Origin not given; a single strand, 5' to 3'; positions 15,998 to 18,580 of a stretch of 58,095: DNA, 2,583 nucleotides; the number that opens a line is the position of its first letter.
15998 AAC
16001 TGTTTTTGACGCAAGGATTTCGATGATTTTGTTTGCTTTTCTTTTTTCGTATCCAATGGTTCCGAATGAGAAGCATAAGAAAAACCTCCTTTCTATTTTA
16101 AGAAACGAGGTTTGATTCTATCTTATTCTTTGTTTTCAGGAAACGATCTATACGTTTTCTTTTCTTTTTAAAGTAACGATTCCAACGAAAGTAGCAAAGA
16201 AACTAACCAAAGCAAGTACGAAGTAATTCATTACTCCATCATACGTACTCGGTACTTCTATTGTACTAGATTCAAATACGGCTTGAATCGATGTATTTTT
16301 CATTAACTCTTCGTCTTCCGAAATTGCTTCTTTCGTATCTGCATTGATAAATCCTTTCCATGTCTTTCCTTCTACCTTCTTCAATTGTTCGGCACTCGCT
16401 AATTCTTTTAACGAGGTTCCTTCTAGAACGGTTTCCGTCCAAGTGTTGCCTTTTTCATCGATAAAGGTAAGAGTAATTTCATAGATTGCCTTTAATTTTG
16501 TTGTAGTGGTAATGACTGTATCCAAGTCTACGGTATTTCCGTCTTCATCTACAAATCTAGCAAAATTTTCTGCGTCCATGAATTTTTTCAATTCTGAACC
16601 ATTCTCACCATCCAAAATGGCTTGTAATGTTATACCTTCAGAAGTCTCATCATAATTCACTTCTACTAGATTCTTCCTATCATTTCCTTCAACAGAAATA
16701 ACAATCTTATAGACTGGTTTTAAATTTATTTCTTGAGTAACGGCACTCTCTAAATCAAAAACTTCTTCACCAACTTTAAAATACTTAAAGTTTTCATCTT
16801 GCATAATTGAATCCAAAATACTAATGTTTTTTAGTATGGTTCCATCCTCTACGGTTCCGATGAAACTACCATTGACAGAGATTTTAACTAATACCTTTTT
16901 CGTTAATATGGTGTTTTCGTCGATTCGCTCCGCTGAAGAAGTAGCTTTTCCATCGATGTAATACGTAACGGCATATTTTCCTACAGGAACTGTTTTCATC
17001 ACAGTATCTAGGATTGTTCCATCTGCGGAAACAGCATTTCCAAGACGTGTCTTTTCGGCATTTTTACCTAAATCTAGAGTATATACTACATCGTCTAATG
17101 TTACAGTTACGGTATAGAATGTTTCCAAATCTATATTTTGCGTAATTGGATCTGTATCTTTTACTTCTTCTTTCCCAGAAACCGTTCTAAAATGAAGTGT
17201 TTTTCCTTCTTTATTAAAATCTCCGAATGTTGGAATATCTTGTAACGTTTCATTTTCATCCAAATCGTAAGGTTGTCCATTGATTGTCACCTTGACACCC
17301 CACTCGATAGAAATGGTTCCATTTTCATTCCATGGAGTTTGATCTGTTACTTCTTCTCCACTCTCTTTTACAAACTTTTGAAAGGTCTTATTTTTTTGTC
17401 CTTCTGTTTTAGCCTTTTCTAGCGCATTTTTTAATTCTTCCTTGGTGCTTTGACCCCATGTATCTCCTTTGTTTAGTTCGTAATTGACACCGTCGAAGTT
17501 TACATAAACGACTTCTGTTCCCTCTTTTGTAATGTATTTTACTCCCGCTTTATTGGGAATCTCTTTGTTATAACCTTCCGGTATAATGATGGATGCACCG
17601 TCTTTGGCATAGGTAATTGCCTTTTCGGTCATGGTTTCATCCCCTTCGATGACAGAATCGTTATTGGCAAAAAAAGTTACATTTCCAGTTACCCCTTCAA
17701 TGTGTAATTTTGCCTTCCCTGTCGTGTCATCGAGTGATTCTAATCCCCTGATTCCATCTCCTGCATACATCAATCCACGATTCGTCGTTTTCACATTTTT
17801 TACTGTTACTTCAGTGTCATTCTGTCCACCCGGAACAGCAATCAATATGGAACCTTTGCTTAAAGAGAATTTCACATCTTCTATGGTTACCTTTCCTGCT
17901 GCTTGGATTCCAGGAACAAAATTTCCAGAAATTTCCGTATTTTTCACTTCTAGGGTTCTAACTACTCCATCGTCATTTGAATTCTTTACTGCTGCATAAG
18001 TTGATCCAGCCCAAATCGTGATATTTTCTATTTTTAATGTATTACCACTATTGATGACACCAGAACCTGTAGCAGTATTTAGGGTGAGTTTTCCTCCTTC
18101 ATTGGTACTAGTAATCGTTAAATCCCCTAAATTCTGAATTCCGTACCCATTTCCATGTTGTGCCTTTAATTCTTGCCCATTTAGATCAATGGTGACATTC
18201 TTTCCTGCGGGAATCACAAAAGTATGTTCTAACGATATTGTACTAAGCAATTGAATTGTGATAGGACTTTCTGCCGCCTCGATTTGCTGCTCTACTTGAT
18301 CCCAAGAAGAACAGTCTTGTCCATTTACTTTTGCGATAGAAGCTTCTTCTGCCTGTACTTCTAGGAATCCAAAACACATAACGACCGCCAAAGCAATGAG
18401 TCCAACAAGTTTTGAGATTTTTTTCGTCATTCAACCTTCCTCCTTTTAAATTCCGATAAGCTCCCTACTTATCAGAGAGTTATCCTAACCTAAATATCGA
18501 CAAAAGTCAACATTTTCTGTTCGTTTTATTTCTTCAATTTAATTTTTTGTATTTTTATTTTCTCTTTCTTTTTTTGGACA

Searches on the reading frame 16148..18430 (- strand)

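Call 31: search_protein_families(library=ncbifam, proteins=[window:16148-18430:-])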
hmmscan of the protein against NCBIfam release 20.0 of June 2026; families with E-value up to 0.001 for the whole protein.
window:16148-18430:- (760 aa): 0 families

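Call 42: search_protein_families(library=pfam, proteins=[window:16148-18430:-], max_evalue=5)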
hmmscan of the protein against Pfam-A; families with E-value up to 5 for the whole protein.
window:16148-18430:- (760 aa): 6 families
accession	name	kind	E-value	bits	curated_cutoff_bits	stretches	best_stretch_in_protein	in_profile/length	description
PF11774.14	Lsr2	-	0.023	14.8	29.6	1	435-461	20-43/58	Lsr2 dimerization domain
PF22336.2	RhiE-like_linker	-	0.027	14.9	27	1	443-476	26-59/67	RhiE-like, KS-MAT linker domain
PF04389.22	Peptidase_M28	-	0.1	12.8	21.3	1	307-373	87-154/193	Peptidase family M28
PF23331.1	VWC2L_C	-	0.18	12.2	27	0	71-82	7-18/42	VWC2L, C-terminal domain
PF13510.11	Fer2_4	-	0.27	11.7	22.8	0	379-396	4-21/82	2Fe-2S iron-sulfur cluster binding domain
PF10646.14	Germane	-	0.4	11.7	23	1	264-318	27-78/117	Sporulation and spore germination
